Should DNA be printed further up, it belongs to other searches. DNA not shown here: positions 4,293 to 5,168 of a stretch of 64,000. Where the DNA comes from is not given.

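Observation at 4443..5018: Intronless bacterial-type Maa/LacA hexapeptide O-acetyltransferase in an intron-rich eukaryotic neighbourhood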

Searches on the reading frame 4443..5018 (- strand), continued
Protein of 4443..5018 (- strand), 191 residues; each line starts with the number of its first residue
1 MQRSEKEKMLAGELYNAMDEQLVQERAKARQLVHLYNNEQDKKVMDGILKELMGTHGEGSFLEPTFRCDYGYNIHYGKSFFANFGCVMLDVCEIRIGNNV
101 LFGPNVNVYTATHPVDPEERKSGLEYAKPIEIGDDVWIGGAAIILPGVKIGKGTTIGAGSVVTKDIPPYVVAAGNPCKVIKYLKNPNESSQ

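Call 9: find_encoding_contigs(protein=P0004, flank=10000, max_places=3)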
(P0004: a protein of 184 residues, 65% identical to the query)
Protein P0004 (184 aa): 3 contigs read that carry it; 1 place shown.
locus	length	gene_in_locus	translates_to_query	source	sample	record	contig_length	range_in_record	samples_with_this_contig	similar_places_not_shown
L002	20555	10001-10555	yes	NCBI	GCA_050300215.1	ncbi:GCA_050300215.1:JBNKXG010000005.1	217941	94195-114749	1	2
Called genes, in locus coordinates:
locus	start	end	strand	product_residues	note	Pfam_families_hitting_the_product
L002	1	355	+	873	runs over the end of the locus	PF07715:Plug, PF00593:TonB_dep_Rec_b-barrel, PF14905:OMP_b-brl_3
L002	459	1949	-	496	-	PF00232:Glyco_hydro_1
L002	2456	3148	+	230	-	PF01914:MarC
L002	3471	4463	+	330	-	PF00389:2-Hacid_dh, PF03446:NAD_binding_2 (faint), PF02826:2-Hacid_dh_C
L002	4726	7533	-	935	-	PF00657:Lipase_GDSL (weak), PF13472:Lipase_GDSL_2, PF00657:Lipase_GDSL, PF13472:Lipase_GDSL_2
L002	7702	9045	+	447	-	PF07676:PD40 (faint)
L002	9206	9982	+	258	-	PF07264:EI24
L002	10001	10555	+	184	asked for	PF12464:Mac, PF00132:Hexapep, PF14602:Hexapep_2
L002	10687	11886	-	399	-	PF04055:Radical_SAM, PF12544:LAM_C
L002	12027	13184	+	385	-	PF00988:CPSase_sm_chain, PF00117:GATase, PF07722:Peptidase_C26 (faint)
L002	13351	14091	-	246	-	PF02348:CTP_transf_3, PF12804:NTP_transf_3 (weak)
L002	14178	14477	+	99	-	PF00381:PTS-HPr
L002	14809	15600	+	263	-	PF22113:Mtrc-MtrF_II-IV_dom (faint), PF14537:Cytochrom_c3_2 (faint), PF13435:Cytochrome_C554 (faint), PF14522:Cytochrome_C7 (weak), PF09699:Paired_CXXCH_1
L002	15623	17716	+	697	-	-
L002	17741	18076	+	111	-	PF13442:Cytochrome_CBB3, PF00034:Cytochrom_C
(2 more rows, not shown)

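Call 10: find_encoding_contigs(protein=window:4443-5018:-, flank=10000, max_places=3)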
Protein window:4443-5018:- (191 aa): no gene with exactly this product is on record in the collection.

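Call 11: find_encoding_contigs(protein=P0006, flank=10000, max_places=3)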
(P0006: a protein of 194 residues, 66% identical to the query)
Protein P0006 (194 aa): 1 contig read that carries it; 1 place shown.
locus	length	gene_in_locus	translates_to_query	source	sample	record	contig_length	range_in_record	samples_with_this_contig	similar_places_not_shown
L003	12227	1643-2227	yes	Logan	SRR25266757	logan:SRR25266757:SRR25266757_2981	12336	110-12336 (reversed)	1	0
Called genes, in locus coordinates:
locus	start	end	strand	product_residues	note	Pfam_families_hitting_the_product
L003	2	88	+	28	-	?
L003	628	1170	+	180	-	PF17124:ThiJ_like (weak)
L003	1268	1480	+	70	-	-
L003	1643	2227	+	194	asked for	PF12464:Mac, PF00132:Hexapep, PF14602:Hexapep_2 (weak)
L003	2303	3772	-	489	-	PF04379:DUF525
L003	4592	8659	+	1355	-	PF26557:Cullin_AB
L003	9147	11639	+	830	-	PF01388:ARID, PF04126:Cyclophil_like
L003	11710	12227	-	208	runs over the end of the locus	?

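Call 12: find_encoding_contigs(protein=P0001, flank=5000, max_places=3)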
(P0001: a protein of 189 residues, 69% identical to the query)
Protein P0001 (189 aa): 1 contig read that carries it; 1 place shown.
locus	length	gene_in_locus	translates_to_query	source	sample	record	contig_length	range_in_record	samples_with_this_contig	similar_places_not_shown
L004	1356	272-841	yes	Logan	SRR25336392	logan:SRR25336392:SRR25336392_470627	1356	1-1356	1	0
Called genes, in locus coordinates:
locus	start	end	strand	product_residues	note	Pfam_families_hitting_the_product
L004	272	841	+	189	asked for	PF12464:Mac, PF00132:Hexapep, PF14602:Hexapep_2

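Call 13: find_encoding_contigs(protein=P0002, flank=5000, max_places=3)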
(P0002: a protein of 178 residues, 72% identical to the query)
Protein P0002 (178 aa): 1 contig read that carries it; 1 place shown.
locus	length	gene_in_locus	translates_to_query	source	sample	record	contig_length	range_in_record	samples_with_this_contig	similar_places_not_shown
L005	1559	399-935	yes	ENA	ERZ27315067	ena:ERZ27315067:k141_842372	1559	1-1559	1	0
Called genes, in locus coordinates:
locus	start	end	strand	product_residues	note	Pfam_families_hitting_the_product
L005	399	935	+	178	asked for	PF12464:Mac, PF00132:Hexapep, PF14602:Hexapep_2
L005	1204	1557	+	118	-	?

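Call 26: find_encoding_contigs(protein=P0007, flank=5000, max_places=2)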
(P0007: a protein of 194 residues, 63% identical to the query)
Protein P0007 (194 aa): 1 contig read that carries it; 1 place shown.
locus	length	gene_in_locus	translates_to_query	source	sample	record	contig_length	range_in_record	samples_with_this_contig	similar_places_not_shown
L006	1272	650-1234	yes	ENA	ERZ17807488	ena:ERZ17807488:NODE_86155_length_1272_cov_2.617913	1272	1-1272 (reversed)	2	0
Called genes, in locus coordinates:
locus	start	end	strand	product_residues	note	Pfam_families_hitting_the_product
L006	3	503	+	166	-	?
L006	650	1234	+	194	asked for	PF12464:Mac, PF00132:Hexapep, PF14602:Hexapep_2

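Call 27: find_encoding_contigs(protein=P0013, flank=5000, max_places=2)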
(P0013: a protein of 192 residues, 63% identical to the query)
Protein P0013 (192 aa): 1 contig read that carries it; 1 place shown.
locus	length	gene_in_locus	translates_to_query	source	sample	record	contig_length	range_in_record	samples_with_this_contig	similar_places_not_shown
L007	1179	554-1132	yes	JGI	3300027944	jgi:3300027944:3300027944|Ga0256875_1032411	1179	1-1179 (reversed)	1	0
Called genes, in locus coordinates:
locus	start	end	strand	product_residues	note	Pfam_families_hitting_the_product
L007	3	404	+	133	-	?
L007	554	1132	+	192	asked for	PF12464:Mac, PF14602:Hexapep_2 (faint), PF00132:Hexapep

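Call 33: search_protein_representatives(protein=window:4446-5018:-)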
Query: 191 residues. Proteins with E-value up to 0.001 (for the whole library): 69821; up to 1e-10: 19208; up to 1e-30: 879. The best 150 are listed.
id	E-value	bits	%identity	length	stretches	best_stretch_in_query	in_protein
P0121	9.0e-125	430.0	40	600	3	2-184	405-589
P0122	9.7e-101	351.6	50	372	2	3-183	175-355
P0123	1.2e-100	351.3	41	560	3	3-180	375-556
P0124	8.4e-98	342.0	40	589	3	5-184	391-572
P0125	1.8e-93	327.9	41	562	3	2-181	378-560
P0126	2.8e-83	294.6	36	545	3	3-181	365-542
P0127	7.0e-69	247.7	36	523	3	5-184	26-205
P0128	1.1e-60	220.9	56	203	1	4-184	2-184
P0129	4.7e-60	218.9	54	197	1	3-188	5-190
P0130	6.1e-59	215.3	55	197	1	4-184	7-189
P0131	7.1e-59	215.0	52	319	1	3-183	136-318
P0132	4.0e-58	212.6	55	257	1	1-187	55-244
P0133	6.7e-58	211.9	52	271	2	61-184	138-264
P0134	4.8e-57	209.1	53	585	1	3-184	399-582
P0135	6.0e-57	208.8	53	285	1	4-188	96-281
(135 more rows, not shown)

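Call 35: search_protein_families(library=pfam, proteins=[L006:3-503:+, L007:3-404:+, L005:1204-1557:+, L003:628-1170:+, L003:2303-3772:-], max_evalue=0.01)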
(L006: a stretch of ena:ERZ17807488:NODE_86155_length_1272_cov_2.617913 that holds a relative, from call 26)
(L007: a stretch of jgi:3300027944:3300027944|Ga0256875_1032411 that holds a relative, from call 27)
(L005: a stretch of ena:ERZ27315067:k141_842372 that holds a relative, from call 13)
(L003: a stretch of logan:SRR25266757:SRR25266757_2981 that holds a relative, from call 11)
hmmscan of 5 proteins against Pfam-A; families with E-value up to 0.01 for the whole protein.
L006:3-503:+ (166 aa): 0 families

L007:3-404:+ (133 aa): 1 family
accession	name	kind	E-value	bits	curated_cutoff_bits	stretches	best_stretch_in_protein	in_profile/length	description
PF01965.30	DJ-1_PfpI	-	0.0036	17.6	26.6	1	1-71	62-125/165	DJ-1/PfpI family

L005:1204-1557:+ (118 aa): 0 families

L003:628-1170:+ (180 aa): 2 families
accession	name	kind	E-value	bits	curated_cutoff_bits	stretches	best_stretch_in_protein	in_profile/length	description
PF17124.11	ThiJ_like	-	4.1e-06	27.2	30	1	41-146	5-116/186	ThiJ/PfpI family-like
PF01965.30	DJ-1_PfpI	-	0.0025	18.1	26.6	1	110-148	54-94/165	DJ-1/PfpI family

L003:2303-3772:- (489 aa): 4 families
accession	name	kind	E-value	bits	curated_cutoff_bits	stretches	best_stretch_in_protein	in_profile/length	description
PF04379.20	DUF525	-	4.4e-25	88.2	27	1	382-466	6-86/87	ApaG domain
PF12937.12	F-box-like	-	4.2e-05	23.7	24.3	1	10-50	6-46/47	F-box-like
PF09346.15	SMI1_KNR4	-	0.00048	21.2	25.4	1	187-327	1-124/125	SMI1 / KNR4 family (SUKH-1)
PF00646.38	F-box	-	0.00052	20.3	20.5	1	10-46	6-42/43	F-box domain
